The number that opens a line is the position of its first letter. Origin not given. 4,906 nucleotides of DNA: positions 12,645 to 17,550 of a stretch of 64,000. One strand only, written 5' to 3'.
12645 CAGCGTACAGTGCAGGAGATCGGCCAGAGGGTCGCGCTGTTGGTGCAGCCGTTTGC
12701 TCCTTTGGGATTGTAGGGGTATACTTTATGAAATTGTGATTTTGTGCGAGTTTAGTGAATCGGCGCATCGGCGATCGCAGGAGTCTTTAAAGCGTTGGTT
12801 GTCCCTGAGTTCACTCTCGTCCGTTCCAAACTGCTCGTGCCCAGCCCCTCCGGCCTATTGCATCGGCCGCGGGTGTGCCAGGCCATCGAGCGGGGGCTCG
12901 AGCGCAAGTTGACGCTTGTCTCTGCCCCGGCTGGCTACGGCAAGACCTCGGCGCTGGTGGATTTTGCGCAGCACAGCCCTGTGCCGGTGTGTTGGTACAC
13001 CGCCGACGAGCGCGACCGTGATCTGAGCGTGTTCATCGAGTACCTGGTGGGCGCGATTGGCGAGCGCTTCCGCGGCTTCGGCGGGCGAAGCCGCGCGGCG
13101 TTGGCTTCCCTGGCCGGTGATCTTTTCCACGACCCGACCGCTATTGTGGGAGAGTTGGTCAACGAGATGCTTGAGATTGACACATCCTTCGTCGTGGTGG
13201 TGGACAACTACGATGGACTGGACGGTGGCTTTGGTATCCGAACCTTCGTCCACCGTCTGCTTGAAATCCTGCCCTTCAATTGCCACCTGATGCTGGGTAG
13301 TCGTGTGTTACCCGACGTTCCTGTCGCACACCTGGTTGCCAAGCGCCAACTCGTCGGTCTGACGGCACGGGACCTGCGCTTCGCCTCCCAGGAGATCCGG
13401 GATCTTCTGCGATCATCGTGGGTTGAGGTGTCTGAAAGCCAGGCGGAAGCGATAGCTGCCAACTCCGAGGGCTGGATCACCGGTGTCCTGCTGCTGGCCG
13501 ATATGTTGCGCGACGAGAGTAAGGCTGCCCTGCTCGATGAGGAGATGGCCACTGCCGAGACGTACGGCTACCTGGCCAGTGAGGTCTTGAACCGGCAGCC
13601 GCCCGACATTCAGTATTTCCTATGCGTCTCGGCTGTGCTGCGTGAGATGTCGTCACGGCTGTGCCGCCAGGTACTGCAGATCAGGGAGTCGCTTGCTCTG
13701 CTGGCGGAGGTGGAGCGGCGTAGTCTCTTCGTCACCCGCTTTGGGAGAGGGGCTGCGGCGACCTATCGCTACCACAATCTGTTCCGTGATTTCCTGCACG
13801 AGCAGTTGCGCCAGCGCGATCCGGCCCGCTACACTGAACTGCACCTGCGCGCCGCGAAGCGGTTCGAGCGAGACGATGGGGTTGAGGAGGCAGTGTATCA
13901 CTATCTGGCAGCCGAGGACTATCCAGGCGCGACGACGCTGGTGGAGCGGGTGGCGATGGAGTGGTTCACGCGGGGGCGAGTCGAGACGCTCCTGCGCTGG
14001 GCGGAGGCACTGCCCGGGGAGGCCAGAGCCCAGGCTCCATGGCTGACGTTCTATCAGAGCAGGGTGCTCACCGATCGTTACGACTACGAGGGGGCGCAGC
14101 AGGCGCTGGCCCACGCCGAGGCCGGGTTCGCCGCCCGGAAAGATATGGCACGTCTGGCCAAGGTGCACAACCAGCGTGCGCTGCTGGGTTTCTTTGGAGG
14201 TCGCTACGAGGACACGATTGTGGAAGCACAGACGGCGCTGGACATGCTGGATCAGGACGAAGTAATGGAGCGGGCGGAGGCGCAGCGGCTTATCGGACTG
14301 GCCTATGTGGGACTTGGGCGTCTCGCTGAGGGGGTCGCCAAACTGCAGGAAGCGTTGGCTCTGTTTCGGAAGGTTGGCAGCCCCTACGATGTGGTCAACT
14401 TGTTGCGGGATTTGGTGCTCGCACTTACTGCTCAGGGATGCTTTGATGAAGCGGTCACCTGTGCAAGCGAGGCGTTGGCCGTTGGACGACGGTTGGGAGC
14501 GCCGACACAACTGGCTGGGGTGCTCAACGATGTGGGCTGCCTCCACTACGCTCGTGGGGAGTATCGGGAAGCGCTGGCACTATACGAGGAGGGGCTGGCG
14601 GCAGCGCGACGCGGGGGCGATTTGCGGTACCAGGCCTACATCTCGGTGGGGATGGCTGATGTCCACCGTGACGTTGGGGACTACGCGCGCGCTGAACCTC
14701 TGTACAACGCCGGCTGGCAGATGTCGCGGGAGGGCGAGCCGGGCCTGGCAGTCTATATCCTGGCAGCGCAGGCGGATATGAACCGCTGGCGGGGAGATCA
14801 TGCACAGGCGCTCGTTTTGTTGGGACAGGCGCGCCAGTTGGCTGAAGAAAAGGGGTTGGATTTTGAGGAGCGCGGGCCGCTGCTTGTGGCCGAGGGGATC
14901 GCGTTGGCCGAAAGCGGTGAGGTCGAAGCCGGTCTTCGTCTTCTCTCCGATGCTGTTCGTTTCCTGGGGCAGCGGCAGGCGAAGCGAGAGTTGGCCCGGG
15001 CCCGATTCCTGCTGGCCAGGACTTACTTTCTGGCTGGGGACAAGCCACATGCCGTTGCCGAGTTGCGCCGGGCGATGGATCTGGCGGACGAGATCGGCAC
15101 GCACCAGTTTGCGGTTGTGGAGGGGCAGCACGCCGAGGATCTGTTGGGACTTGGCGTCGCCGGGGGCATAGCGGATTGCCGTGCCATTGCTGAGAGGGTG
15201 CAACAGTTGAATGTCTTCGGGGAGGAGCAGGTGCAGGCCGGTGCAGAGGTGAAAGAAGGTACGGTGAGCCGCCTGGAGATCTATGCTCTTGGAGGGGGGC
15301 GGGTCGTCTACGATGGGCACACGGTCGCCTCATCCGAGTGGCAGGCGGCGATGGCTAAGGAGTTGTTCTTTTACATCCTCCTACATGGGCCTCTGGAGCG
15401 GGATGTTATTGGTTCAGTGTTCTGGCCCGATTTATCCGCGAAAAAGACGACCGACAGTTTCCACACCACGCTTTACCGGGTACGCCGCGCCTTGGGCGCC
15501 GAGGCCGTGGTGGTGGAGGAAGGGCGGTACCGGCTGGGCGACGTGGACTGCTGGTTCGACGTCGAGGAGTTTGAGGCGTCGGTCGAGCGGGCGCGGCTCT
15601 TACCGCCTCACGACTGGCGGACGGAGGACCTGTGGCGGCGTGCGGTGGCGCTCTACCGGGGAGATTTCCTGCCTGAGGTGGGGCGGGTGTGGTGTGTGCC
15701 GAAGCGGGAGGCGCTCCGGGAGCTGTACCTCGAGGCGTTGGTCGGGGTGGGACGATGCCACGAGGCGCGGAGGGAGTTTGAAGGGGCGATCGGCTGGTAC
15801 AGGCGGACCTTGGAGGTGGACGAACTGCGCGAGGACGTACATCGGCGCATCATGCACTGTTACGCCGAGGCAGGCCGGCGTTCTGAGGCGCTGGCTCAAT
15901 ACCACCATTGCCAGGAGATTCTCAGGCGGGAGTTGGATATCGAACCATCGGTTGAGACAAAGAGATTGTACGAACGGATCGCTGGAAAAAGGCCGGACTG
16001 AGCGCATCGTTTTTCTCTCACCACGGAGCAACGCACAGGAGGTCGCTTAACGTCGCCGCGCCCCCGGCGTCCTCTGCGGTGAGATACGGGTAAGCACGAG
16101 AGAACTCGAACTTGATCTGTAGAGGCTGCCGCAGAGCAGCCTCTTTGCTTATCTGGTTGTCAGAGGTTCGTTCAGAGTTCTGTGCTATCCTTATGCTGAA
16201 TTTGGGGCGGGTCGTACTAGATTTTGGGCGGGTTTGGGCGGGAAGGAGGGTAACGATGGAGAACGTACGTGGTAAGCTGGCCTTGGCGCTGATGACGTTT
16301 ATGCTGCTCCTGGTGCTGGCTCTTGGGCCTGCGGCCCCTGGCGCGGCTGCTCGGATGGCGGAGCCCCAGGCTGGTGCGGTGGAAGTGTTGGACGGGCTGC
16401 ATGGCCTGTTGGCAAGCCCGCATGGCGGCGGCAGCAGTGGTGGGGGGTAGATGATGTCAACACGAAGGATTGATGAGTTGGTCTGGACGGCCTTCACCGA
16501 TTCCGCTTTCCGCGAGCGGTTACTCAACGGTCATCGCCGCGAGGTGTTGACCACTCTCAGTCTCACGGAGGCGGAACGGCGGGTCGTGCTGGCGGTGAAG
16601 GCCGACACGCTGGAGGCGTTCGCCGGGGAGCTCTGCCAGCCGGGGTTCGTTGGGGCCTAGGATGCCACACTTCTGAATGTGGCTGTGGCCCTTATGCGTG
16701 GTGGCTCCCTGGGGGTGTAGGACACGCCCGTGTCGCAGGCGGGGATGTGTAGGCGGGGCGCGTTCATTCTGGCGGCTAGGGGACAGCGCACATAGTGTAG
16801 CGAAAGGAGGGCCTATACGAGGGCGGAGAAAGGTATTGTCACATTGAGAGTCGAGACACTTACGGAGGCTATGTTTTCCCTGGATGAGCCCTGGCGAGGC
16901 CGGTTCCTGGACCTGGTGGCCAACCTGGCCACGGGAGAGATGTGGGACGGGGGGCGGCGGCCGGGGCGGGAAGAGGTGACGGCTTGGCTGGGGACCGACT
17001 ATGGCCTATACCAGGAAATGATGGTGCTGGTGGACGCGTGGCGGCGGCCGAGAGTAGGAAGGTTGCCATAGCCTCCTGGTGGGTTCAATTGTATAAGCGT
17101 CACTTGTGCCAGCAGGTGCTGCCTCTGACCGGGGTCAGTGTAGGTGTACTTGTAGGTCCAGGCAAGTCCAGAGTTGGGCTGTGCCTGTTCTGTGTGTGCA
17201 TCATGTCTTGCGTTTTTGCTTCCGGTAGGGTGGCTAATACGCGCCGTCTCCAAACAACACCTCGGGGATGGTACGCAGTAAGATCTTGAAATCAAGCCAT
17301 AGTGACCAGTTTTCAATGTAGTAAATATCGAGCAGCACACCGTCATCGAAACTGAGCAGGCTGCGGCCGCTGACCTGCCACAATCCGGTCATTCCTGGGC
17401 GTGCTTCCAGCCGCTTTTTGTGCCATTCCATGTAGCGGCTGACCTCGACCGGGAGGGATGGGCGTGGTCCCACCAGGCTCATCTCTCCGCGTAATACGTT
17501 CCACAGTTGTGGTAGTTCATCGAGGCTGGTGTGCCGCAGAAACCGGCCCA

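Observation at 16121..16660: TPR-containing STAND/BTAD regulator followed by a signal-peptide pre-peptide and an abutting NHLP-like ORF: candidate peptide-signalling or orphan RiPP module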

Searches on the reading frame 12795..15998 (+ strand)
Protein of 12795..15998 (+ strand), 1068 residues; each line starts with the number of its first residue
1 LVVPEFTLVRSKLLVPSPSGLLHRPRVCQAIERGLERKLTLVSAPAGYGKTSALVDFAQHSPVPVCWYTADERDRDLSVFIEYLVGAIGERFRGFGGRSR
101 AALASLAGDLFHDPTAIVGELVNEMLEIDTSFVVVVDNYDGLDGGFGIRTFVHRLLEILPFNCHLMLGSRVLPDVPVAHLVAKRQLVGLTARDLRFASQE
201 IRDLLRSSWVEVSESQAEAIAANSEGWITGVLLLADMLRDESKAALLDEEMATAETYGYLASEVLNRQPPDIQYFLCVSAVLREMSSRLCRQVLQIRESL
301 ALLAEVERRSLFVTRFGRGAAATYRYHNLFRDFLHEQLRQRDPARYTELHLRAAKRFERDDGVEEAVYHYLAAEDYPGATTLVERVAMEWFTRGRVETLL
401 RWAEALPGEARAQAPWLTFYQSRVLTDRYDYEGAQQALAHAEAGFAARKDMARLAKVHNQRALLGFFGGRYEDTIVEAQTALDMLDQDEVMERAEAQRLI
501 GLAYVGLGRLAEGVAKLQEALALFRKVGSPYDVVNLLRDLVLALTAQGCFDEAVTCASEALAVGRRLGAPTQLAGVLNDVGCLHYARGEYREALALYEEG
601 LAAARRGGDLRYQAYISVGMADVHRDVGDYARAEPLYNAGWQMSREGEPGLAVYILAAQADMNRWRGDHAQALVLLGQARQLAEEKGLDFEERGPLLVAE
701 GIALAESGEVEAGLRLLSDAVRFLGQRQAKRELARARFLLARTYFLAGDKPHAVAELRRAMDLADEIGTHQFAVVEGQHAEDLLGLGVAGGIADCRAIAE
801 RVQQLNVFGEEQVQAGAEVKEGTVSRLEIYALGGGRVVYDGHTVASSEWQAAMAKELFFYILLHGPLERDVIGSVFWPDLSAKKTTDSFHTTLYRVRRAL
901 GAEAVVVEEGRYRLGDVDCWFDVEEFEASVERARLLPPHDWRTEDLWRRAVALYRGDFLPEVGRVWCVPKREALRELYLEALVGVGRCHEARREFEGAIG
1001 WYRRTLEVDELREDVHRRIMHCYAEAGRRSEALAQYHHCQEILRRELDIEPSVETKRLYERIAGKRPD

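Call 5: search_protein_families(library=ncbifam, proteins=[window:12795-15998:+], max_evalue=1)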
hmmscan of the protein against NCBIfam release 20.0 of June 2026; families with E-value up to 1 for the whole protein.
window:12795-15998:+ (1068 aa): 13 families
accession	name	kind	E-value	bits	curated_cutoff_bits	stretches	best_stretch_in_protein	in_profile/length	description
NF003420.0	PRK04841.1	equivalog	1.6e-73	248.2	537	1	8-560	2-557/903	HTH-type transcriptional regulator MalT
NF053617.1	SARPRegAfsRStmc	equivalog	2.4e-15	55.6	1430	2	408-635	734-957/986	SARP-family global regulator AfsR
NF053720.1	NsdA_fam_reg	subfamily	2.1e-10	40.7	75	2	580-767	207-401/432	NsdA family TPR-like regulatory protein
NF041717.1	HaaA_phane_TPR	equivalog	2.9e-09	35.6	1125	1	430-723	567-861/882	cyclophane-containing RiPP biosynthesis TPR protein HaaT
TIGR02552.1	LcrH_SycD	equivalog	1.1e-05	25.1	104.8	1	982-1043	55-116/136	SycD/LcrH family type III secretion system chaperone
NF053520.1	HK_Porph_FimS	equivalog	2.5e-05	22.8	600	1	450-647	79-277/618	sensor histidine kinase FimS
TIGR02917.1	PEP_TPR_lipo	equivalog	3.9e-05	21.7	312.2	1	728-763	50-85/899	XrtA/PEP-CTERM system TPR-repeat protein PrsT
NF040959.1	MamA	equivalog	5.5e-05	22.7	200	0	987-1042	147-202/204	magnetosome protein MamA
NF052312.1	T9SS_PorW_SprE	equivalog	0.0039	15.9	250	0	577-639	293-353/716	type IX secretion system periplasmic lipoprotein PorW/SprE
NF002725.1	PRK02603.1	equivalog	0.0041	17.2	143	0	585-639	46-97/173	photosystem I assembly protein Ycf3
TIGR02521.1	type_IV_pilW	equivalog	0.011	15.3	154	0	981-1042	137-198/234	type IV pilus biogenesis/stability protein PilW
NF047558.1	TPR_END_plus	domain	0.054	13.4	32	1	738-765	3-30/56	TPR end-of-group domain-containing protein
NF047371.1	FlcA_CTERM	equivalog_domain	0.81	8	300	0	990-1053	166-223/646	periplasmic flagellar collar protein FlcA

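Call 6: search_protein_families(library=pfam, proteins=[window:12795-15998:+], max_evalue=1)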
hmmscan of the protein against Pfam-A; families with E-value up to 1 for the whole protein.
window:12795-15998:+ (1068 aa): 18 families
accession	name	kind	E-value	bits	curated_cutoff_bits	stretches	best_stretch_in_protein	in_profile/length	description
PF03704.23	BTAD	-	5.6e-25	88.9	22.1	1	921-1062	1-145/146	Bacterial transcriptional activator domain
PF13424.12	TPR_12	-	9e-22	77.5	30.1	5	534-605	3-76/77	Tetratricopeptide repeat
PF17874.7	TPR_MalT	-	1.1e-18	68.1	45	3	460-607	6-155/336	MalT-like TPR region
PF07719.23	TPR_2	-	5.6e-11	42.1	27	3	576-603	3-30/34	Tetratricopeptide repeat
PF00515.34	TPR_1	-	2.4e-07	30.7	27.8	1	577-601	4-28/34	Tetratricopeptide repeat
PF13176.12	TPR_7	-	1e-05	25.7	27.9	2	981-1014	1-34/36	Tetratricopeptide repeat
PF13374.12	TPR_10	-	0.0001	22.6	27.5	1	574-606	2-34/42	Tetratricopeptide repeat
PF10602.15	RPN7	-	0.00028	21.1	29.6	0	621-721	43-140/174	26S proteasome subunit RPN7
PF13181.12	TPR_8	-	0.0018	18.7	25.7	0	734-764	1-31/34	Tetratricopeptide repeat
PF14559.12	TPR_19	-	0.015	16.1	25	1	585-639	2-50/68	Tetratricopeptide repeat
PF01261.30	AP_endonuc_2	-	0.064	13.4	31.1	1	752-822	65-129/249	Xylose isomerase-like TIM barrel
PF23300.3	HEAT_Nup120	-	0.094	13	29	1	413-452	24-62/170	Nucleoporin Nup120, HEAT repeats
PF13401.12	AAA_22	-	0.14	12.9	27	1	37-143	5-97/130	AAA domain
PF12895.13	ANAPC3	-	0.17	12.6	27.2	0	729-762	18-50/82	Anaphase-promoting complex, cyclosome, subunit 3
PF10252.14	PP28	-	0.25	12.2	25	1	442-462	50-70/82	Casein kinase substrate phosphoprotein PP28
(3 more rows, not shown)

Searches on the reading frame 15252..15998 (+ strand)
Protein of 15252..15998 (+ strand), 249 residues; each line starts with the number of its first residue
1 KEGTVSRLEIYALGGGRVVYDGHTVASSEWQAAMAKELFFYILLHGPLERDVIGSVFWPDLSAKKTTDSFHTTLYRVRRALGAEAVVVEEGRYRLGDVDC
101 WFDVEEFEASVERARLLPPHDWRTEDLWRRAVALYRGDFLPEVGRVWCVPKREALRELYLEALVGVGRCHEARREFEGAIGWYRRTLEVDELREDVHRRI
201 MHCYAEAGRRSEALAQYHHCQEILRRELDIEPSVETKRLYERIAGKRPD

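Call 58: find_related_loci(query=window:15252-15998:+, collection=metagenome_contigs, flank=3500)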
Query window:15252-15998:+ (249 aa) in metagenome_contigs; peptide patterns used: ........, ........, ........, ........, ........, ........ (x = any residue, [..] = any of these).
117 stretches matched a pattern; 32 encode a relative of the query (tblastn E <= 1e-3); 32 distinct loci.
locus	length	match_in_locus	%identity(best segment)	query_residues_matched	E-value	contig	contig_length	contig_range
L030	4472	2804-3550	83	1-249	9e-143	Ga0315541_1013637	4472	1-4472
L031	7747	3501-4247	83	1-249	2e-139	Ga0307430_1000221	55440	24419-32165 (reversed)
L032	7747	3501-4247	82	1-249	2e-139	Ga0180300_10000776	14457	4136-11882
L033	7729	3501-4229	86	7-249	1e-138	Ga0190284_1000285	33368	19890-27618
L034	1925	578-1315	83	1-246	7e-148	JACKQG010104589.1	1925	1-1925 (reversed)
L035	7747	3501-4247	83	1-249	3e-141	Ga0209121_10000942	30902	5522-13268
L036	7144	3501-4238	78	1-246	2e-132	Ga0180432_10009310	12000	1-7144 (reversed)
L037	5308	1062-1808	78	1-249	6e-132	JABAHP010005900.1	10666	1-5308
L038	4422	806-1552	75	1-249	9e-131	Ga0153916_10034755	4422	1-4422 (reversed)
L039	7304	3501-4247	77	1-249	7e-129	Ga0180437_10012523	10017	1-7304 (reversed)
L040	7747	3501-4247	77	1-249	5e-129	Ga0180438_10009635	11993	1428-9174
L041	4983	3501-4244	75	1-248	2e-128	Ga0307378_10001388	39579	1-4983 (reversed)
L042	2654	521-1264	76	1-248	1e-134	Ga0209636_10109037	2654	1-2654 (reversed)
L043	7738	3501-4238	77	2-247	7e-128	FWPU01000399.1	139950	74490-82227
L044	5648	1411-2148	74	1-246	4e-125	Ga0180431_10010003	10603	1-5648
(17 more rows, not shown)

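Call 78: search_solved_structures(query=window:15252-15998:+, max_evalue=0.01, show_alignments=2)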
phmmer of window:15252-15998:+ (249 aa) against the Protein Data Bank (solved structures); distinct sequences matched with E-value up to 0.01: 16.
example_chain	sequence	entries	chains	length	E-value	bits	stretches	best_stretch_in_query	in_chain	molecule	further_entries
9qhb_A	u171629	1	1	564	5.6e-13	52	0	137-228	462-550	Engineered tetratricopeptide repeat protein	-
8bu0_A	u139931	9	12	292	6.6e-10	42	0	161-227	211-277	Consensus tetratricopeptide repeat protein | Crystal structure of an 8-repeat consensus TPR superhelix with Zinc. | Monomer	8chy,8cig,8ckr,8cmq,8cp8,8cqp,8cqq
9qhc_A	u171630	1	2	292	7.5e-08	35.2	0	161-224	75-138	Engineered tetratricopeptide repeat protein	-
8hvr_I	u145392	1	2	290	2e-06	30.5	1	9-245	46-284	Regulatory protein AfsR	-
7obi_A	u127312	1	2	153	2.4e-06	30.3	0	160-222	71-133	CTPR-rv4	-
9gzg_A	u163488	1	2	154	1.1e-05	28.1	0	161-229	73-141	Engineered CTPR protein with glutamic acids for conductivity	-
7yeh_B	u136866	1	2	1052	1.3e-05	27.9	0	158-220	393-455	UDP-N-acetylglucosamine--peptide N-acetylglucosaminyltransferase 110 kDa subunit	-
7yea_A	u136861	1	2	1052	1.3e-05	27.9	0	158-220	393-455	UDP-N-acetylglucosamine--peptide N-acetylglucosaminyltransferase 110 kDa subunit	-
7ntf_A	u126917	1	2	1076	1.5e-05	27.7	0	158-220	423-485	Isoform 1 of UDP-N-acetylglucosamine--peptide N-acetylglucosaminyltransferase 110 kDa subu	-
8ch0_A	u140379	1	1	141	2.8e-05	26.8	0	161-225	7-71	Consensus tetratricopeptide repeat protein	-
2fo7_A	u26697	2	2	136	2.9e-05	26.7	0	161-225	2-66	SYNTHETIC CONSENSUS TPR PROTEIN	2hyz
8k60_I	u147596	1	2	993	5.6e-05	25.8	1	9-244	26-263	Regulatory protein AfsR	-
8jke_I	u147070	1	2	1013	5.8e-05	25.8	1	9-244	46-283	Regulatory protein AfsR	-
1w3b_A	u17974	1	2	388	0.0022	20.6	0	151-222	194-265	UDP-N-ACETYLGLUCOSAMINE--PEPTIDE N-ACETYLGLUCOSAMINYLTRANSFERASE 110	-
1na0_A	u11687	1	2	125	0.0026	20.4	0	161-222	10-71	designed protein CTPR3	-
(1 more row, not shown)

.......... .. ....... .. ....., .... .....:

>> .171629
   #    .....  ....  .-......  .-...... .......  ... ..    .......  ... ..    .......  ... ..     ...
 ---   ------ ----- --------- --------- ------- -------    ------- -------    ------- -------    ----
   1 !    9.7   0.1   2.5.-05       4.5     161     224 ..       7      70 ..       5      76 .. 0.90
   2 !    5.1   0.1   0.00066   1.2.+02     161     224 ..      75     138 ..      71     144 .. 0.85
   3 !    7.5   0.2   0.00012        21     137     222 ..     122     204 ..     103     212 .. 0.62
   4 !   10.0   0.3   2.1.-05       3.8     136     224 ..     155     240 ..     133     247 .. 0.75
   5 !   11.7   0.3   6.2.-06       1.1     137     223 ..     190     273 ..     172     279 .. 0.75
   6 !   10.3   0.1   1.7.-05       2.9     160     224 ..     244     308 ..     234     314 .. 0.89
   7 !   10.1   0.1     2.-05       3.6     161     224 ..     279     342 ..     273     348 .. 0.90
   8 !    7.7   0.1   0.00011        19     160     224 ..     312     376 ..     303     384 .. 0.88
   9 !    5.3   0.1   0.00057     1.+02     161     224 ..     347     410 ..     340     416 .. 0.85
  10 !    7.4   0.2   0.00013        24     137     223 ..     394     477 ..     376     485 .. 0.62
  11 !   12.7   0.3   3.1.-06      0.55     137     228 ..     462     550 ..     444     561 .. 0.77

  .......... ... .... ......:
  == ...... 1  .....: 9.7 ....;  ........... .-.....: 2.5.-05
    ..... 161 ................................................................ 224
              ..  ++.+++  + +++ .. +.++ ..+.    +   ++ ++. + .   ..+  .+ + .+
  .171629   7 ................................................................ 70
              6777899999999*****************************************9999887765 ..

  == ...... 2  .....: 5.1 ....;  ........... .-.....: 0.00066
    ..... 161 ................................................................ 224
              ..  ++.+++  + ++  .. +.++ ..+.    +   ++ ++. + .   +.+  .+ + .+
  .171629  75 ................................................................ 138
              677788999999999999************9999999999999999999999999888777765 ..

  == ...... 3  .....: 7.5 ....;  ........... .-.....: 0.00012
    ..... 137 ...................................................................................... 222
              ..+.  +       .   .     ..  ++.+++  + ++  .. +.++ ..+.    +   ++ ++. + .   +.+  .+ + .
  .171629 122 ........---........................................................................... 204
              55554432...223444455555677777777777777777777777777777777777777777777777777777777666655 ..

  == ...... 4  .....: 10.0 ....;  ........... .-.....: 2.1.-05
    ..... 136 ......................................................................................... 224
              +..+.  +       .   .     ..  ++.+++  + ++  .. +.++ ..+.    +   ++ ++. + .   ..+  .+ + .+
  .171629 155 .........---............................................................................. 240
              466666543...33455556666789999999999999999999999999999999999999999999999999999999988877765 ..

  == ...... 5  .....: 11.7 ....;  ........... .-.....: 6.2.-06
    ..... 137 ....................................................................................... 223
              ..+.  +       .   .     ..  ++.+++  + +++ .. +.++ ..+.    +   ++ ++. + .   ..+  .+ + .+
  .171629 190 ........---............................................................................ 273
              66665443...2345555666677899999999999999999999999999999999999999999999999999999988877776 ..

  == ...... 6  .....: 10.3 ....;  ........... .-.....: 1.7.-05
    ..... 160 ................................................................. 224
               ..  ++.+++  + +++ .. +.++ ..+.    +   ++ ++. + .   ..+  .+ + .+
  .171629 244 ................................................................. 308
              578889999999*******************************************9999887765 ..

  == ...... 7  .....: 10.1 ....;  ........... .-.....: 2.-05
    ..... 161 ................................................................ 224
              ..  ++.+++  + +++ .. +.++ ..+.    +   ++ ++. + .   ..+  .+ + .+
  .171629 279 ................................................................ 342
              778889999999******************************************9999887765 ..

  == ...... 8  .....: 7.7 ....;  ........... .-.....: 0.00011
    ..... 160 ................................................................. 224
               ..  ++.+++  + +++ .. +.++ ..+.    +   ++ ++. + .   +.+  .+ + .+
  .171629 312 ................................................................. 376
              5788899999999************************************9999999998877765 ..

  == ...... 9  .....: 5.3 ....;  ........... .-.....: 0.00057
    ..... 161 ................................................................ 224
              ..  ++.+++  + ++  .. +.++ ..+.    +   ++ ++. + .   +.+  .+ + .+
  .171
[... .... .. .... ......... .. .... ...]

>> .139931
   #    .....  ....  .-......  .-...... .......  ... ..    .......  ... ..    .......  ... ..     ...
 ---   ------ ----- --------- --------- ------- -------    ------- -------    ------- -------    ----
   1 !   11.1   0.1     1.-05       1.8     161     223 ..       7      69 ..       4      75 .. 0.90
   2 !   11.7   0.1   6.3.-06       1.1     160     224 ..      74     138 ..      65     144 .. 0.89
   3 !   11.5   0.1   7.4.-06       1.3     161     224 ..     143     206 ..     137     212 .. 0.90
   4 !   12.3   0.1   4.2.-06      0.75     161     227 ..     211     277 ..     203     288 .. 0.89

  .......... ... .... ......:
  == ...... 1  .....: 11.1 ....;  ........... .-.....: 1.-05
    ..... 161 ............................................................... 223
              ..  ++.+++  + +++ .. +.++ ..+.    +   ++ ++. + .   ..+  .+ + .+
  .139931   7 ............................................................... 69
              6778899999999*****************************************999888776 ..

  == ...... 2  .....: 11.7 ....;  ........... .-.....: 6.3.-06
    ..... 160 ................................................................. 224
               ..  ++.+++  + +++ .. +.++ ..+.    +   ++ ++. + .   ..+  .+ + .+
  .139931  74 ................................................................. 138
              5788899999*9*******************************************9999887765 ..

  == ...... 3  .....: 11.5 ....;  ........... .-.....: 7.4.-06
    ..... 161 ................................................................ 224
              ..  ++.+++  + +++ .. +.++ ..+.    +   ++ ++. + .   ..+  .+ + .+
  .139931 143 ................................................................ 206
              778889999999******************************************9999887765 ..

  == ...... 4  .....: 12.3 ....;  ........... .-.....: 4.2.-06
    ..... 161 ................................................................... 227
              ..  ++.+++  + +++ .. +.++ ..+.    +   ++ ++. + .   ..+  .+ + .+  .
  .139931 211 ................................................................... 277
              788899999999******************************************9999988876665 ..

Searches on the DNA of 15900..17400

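Call 87: search_rna_families(source=window, start=15900, end=17400, threshold=evalue, max_evalue=1)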
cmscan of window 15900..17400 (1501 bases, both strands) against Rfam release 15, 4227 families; matches with E-value up to 1: 0.
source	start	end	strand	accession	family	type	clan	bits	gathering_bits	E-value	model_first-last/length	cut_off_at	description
